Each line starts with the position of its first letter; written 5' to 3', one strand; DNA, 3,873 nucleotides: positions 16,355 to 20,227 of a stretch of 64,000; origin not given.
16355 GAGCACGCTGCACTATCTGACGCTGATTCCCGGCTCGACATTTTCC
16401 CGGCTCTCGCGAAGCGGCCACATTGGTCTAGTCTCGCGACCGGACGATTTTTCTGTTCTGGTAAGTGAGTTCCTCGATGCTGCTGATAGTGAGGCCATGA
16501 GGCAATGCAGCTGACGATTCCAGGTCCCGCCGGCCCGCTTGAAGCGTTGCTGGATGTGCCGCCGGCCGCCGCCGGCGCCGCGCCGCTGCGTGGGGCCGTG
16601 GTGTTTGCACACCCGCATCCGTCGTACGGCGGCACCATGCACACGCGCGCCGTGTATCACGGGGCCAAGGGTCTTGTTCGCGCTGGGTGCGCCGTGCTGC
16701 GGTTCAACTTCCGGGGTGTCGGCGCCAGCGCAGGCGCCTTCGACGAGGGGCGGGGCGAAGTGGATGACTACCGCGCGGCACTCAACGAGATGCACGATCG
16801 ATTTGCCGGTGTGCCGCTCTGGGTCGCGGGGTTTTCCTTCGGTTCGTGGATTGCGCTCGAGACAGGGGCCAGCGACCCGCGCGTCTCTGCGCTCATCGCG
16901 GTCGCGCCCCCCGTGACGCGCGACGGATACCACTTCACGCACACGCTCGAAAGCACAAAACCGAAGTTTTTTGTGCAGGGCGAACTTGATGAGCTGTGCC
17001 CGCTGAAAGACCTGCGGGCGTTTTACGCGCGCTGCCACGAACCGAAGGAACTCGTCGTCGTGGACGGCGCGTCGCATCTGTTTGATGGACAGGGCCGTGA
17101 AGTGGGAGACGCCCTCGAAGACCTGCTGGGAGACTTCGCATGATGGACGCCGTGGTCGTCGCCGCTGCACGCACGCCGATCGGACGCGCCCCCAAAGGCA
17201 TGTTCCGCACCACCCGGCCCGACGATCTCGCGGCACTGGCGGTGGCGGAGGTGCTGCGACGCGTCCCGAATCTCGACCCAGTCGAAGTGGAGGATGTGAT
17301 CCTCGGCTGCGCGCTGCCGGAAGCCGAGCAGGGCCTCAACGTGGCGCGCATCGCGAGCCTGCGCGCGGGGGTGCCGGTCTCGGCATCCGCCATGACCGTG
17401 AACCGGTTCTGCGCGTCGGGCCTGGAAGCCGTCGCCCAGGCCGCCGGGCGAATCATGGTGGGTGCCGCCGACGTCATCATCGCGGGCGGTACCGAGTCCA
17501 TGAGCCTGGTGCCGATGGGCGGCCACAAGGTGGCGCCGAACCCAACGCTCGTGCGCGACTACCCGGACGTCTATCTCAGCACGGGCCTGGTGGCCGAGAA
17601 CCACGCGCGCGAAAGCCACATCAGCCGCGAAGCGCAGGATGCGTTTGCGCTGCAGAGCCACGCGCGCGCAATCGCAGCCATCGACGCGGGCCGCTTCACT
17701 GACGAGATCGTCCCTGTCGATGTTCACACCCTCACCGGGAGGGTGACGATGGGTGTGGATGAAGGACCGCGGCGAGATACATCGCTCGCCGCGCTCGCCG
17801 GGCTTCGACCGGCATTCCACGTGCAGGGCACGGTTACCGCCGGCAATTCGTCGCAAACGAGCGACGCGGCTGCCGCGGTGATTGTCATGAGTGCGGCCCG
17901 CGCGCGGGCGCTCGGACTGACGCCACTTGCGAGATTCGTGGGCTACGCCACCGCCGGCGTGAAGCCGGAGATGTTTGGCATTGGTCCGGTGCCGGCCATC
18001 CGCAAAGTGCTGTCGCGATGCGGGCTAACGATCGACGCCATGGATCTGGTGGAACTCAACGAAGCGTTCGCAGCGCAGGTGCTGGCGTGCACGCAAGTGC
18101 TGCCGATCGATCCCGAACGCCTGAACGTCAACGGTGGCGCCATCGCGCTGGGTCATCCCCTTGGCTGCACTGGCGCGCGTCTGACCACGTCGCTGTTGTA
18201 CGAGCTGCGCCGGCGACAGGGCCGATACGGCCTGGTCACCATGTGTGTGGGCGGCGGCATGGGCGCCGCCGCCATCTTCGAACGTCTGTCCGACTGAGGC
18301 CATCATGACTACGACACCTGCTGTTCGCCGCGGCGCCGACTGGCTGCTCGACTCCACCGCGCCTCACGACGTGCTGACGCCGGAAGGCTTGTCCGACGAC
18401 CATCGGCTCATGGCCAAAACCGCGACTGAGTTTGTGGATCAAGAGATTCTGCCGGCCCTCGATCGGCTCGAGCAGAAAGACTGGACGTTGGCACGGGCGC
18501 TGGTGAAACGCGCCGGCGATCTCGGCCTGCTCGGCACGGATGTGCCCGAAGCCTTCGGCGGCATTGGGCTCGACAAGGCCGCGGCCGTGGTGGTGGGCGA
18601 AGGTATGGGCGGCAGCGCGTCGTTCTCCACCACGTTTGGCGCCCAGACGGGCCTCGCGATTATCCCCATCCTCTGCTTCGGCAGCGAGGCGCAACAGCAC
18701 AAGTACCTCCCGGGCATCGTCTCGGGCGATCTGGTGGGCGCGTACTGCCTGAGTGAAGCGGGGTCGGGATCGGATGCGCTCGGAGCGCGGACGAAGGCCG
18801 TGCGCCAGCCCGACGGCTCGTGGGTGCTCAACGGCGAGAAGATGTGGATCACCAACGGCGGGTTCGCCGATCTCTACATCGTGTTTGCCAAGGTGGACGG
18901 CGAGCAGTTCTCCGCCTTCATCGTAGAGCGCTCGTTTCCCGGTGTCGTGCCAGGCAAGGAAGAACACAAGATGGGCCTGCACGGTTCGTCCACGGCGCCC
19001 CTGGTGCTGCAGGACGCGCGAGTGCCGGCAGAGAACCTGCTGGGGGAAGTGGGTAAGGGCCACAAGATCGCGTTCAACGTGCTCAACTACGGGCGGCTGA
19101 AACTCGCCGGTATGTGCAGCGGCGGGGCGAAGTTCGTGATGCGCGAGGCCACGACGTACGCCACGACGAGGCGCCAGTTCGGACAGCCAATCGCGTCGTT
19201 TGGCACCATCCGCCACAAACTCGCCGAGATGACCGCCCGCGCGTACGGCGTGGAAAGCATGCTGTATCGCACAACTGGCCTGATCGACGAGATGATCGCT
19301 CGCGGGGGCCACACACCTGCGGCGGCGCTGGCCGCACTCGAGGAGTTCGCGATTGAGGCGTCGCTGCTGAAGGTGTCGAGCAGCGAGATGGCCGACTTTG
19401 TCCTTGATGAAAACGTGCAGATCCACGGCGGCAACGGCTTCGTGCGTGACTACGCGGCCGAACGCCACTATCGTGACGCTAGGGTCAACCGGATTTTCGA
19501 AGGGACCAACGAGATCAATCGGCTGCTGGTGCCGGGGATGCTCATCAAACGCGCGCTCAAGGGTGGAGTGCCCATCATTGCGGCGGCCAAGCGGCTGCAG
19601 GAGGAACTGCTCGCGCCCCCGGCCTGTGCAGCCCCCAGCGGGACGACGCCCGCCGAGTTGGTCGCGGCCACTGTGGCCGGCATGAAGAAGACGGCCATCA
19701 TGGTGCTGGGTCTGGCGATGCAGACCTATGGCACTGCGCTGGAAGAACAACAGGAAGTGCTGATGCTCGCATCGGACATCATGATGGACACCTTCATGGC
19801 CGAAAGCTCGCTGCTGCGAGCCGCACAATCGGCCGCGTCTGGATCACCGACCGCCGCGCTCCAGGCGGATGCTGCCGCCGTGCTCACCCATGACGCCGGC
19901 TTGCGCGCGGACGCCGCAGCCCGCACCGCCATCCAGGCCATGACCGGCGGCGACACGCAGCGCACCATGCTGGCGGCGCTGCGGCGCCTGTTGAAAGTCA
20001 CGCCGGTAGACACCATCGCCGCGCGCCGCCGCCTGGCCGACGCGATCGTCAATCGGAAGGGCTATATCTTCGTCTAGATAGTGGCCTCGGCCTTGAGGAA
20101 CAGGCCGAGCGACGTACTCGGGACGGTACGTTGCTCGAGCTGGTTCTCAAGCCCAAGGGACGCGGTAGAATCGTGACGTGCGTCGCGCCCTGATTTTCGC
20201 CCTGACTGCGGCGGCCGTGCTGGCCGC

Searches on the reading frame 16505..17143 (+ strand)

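Call 7: search_protein_families(library=pfam, proteins=[window:16505-17143:+], max_evalue=0.001)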
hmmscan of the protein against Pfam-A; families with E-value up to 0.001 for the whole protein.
window:16505-17143:+ (212 aa): 4 families
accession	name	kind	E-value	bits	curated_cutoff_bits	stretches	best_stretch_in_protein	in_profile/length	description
PF12146.15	Hydrolase_4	-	2e-16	60.5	27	1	29-139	4-113/239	Serine aminopeptidase, S33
PF20408.4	Abhydrolase_11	-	1.3e-09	38.5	27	1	31-198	4-172/193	Alpha/beta hydrolase domain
PF00561.26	Abhydrolase_1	-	1.4e-09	38.5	25.8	1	46-138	12-103/245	alpha/beta hydrolase fold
PF12740.14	PETase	-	0.00049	20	28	1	97-196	119-216/263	PET hydrolase-like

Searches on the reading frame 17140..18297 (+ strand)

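Call 7: search_protein_families(library=pfam, proteins=[window:17140-18297:+], max_evalue=0.001)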
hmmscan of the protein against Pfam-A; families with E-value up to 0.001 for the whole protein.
window:17140-18297:+ (385 aa): 3 families
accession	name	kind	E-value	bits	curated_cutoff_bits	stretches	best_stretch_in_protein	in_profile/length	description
PF00108.29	Thiolase_N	-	6.5e-75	252.3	26.4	1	5-252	2-259/260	Thiolase, N-terminal domain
PF02803.24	Thiolase_C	-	1.8e-49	166.9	27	1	260-382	1-123/123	Thiolase, C-terminal domain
PF00109.32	ketoacyl-synt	-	5.3e-05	23.4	20.8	1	81-121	164-204/252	Beta-ketoacyl synthase, N-terminal domain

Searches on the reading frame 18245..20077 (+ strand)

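Call 7: search_protein_families(library=pfam, proteins=[window:18245-20077:+], max_evalue=0.001)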
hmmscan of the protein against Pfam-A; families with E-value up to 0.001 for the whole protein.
window:18245-20077:+ (610 aa): 6 families
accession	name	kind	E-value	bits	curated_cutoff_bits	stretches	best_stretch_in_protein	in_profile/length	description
PF00441.29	Acyl-CoA_dh_1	-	5.2e-36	124.5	22.4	1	270-429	1-145/150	Acyl-CoA dehydrogenase, C-terminal domain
PF02771.21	Acyl-CoA_dh_N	-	2.4e-27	96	22.9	1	50-162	1-113/113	Acyl-CoA dehydrogenase, N-terminal domain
PF21263.2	Acyl-CoA-dh_C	-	9.2e-27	93.7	27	1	480-581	2-96/96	Acyl-CoA dehydrogenase, C-terminal domain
PF02770.24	Acyl-CoA_dh_M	-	3.8e-22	78.7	33.3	1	166-257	1-96/97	Acyl-CoA dehydrogenase, middle domain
PF08028.16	Acyl-CoA_dh_2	-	1e-11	45.7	22.7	1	290-422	6-133/134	Acyl-CoA dehydrogenase, C-terminal domain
PF22924.1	ACOX_C_alpha1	-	2e-08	34.7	27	1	281-424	5-159/169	Acyl-CoA oxidase, C-alpha1 domain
